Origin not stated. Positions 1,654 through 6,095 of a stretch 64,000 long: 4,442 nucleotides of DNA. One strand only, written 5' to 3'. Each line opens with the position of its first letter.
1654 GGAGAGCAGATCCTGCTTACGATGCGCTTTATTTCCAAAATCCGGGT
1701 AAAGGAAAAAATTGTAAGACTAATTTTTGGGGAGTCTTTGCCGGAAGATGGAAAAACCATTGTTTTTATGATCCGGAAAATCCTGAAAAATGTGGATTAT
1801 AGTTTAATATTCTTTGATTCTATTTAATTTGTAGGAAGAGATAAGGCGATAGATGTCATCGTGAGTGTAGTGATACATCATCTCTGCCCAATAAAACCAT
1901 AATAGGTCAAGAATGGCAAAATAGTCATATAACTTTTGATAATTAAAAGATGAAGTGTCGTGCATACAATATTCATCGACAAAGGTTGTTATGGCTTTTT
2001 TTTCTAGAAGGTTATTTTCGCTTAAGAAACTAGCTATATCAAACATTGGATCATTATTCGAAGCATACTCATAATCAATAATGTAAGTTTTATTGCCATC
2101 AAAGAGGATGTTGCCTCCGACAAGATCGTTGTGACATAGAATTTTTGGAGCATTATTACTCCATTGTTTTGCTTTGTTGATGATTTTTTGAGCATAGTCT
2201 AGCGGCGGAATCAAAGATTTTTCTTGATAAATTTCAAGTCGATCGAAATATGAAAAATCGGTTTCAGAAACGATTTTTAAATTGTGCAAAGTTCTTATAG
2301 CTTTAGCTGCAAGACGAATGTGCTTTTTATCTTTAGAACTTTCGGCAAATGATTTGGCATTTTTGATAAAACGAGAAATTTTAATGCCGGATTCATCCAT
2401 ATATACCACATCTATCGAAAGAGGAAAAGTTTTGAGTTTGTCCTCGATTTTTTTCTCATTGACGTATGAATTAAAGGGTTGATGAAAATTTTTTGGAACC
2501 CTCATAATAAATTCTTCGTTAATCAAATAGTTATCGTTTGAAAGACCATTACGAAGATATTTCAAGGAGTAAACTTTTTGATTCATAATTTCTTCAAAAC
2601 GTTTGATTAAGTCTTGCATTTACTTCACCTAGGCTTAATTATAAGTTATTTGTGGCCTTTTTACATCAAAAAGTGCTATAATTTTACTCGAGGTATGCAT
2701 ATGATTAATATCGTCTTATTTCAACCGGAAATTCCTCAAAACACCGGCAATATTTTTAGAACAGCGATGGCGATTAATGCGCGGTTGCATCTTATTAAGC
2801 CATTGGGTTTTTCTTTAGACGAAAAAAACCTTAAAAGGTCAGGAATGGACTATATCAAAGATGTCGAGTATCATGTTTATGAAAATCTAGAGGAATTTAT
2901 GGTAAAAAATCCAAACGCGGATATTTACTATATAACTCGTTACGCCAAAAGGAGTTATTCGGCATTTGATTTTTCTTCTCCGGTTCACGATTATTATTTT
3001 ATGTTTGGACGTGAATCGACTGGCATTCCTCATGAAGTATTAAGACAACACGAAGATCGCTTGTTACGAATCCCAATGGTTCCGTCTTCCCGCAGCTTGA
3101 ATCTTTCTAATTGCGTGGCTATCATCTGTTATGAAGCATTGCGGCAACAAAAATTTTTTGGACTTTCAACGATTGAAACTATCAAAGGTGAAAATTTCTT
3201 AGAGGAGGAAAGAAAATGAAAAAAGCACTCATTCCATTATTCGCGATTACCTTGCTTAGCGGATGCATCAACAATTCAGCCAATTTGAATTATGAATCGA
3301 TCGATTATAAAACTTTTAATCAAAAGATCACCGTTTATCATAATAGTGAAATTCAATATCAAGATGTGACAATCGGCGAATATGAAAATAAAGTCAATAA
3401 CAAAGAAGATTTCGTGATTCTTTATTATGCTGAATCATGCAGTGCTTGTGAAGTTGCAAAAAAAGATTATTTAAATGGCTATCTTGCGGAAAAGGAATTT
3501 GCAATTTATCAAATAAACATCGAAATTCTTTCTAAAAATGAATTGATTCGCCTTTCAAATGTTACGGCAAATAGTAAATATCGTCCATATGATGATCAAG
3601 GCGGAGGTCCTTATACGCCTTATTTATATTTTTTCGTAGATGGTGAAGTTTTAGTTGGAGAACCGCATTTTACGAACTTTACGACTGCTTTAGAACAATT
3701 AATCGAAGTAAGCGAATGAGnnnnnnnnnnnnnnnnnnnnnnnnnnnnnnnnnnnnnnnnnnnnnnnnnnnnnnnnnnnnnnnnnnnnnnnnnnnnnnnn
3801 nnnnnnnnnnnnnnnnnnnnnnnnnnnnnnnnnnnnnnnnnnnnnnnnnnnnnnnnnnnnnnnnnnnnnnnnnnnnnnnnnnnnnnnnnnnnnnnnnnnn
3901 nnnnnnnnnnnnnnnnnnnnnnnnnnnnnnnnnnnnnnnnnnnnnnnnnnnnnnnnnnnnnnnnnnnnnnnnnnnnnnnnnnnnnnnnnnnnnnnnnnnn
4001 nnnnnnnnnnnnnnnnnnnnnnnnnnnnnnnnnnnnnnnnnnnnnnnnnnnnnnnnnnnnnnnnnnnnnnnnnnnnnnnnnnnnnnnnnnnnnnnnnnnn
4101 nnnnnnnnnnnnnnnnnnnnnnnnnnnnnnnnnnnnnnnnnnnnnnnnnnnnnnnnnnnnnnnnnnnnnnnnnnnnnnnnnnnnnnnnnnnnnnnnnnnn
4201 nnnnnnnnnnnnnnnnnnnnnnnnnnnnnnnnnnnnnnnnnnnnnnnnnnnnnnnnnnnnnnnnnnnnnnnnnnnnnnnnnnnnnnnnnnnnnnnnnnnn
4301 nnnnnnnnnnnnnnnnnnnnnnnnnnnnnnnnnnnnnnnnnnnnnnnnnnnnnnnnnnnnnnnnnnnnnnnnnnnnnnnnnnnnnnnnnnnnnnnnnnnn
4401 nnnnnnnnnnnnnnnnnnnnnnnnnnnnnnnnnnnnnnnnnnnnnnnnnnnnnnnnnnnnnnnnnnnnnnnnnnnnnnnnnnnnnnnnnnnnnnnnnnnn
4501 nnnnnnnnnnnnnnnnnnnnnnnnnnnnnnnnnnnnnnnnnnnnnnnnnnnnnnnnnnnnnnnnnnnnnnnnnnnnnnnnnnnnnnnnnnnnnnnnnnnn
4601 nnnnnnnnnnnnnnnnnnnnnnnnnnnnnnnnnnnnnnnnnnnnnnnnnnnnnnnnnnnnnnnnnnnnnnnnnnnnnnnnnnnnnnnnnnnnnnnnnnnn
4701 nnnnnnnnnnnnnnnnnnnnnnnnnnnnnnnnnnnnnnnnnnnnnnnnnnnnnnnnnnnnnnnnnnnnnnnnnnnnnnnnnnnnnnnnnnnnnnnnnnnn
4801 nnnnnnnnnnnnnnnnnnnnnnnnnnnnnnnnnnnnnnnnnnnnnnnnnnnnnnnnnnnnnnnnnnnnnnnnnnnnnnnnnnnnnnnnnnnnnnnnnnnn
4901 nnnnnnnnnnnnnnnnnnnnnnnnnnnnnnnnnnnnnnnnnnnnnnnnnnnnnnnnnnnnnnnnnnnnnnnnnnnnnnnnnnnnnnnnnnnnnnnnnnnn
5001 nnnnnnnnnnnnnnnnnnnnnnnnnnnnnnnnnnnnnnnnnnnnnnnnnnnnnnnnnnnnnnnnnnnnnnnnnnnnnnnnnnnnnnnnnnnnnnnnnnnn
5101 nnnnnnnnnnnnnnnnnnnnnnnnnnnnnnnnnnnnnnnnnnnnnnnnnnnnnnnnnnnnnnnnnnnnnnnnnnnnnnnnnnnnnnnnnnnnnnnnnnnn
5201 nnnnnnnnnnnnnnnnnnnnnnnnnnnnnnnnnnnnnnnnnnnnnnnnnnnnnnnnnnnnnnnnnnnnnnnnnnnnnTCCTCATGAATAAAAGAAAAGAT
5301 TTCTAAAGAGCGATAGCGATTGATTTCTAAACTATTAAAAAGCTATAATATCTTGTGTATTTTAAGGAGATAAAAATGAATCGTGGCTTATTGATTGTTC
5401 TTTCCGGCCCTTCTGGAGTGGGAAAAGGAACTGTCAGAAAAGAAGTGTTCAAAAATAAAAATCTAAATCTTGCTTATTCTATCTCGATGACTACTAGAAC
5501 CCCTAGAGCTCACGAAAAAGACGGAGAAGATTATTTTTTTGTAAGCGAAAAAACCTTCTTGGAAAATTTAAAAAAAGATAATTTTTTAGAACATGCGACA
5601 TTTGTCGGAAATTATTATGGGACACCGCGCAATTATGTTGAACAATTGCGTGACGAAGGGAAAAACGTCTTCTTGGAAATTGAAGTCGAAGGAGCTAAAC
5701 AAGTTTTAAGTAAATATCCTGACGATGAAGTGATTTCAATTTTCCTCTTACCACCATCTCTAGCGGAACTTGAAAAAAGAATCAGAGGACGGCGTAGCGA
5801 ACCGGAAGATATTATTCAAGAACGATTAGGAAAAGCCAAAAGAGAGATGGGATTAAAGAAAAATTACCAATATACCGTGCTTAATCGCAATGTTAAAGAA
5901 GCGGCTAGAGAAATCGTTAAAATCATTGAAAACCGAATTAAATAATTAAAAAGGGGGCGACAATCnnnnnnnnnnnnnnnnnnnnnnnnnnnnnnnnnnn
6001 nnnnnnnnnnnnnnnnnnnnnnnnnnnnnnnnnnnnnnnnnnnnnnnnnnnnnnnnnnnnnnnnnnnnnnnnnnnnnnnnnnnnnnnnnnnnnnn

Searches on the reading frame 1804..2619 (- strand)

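Call 19: search_protein_families(library=pfam, proteins=[window:1804-2619:-], max_evalue=0.001)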
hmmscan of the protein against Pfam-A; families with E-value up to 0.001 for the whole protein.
window:1804-2619:- (271 aa): 3 families
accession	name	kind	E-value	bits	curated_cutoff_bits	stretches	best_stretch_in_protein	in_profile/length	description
PF01636.29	APH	-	3e-15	57.1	23.2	1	20-230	3-236/239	Phosphotransferase enzyme family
PF01633.27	Choline_kinase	-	1.1e-11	45.1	29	1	93-204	81-209/300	Choline/ethanolamine kinase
PF19974.5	TCAD9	-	1.5e-06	28.1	40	1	95-205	238-342/429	Ternary complex associated domain 9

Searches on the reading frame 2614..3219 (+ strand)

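Call 19: search_protein_families(library=pfam, proteins=[window:2614-3219:+], max_evalue=0.001)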
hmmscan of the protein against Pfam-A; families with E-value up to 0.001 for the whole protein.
window:2614-3219:+ (201 aa): 1 family
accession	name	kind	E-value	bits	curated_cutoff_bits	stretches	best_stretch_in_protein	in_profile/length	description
PF00588.24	SpoU_methylase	-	1.2e-33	116.7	29.7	1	31-173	2-142/142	SpoU rRNA Methylase family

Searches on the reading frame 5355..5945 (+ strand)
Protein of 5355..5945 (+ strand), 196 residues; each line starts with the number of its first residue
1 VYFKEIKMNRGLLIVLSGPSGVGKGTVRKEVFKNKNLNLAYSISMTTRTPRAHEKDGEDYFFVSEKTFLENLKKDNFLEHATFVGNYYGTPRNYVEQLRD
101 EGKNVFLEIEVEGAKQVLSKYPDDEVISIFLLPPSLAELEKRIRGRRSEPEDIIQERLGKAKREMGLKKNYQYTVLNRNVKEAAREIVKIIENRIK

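Call 5: search_protein_families(library=pfam, proteins=[window:5355-5945:+], max_evalue=0.01)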
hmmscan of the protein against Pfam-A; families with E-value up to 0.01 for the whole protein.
window:5355-5945:+ (196 aa): 3 families
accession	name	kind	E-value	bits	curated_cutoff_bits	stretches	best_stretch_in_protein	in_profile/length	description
PF00625.27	Guanylate_kin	-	3.1e-44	151.3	25.2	1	13-193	4-181/182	Guanylate kinase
PF13671.12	AAA_33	-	0.0035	18.1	27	0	13-47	1-32/143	AAA domain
PF03215.21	Rad17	-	0.0071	16.7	23.8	0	10-64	46-99/186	Rad17 P-loop domain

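Call 6: search_protein_families(library=ncbifam, proteins=[window:5355-5945:+], max_evalue=0.01)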
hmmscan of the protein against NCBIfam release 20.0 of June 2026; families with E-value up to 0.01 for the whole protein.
window:5355-5945:+ (196 aa): 7 families
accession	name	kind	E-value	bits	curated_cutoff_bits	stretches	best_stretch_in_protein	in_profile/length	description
TIGR03263.1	guanyl_kin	equivalog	3.1e-67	225.7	160.45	1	11-192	1-179/180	guanylate kinase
NF011325.0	PRK14738.1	equivalog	1.7e-44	151.6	263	1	7-192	9-193/206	guanylate kinase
NF011324.0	PRK14737.1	equivalog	1.7e-37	129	318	1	9-191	3-182/187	guanylate kinase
TIGR02322.1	phosphon_PhnN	equivalog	5.5e-10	39.2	156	1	11-193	1-178/179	phosphonate metabolism protein/1,5-bisphosphokinase (PRPP-forming) PhnN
NF007485.0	PRK10078.1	equivalog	3.6e-05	23.6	153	1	12-168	3-151/186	ribose 1,5-bisphosphokinase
NF010556.0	PRK13951.1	equivalog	0.0065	15.4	560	1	14-83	3-77/492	bifunctional shikimate kinase AroK/3-dehydroquinate synthase AroB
TIGR02324.1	CP_lyasePhnL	equivalog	0.0099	15.3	256.3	0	6-36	29-59/224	phosphonate C-P lyase system protein PhnL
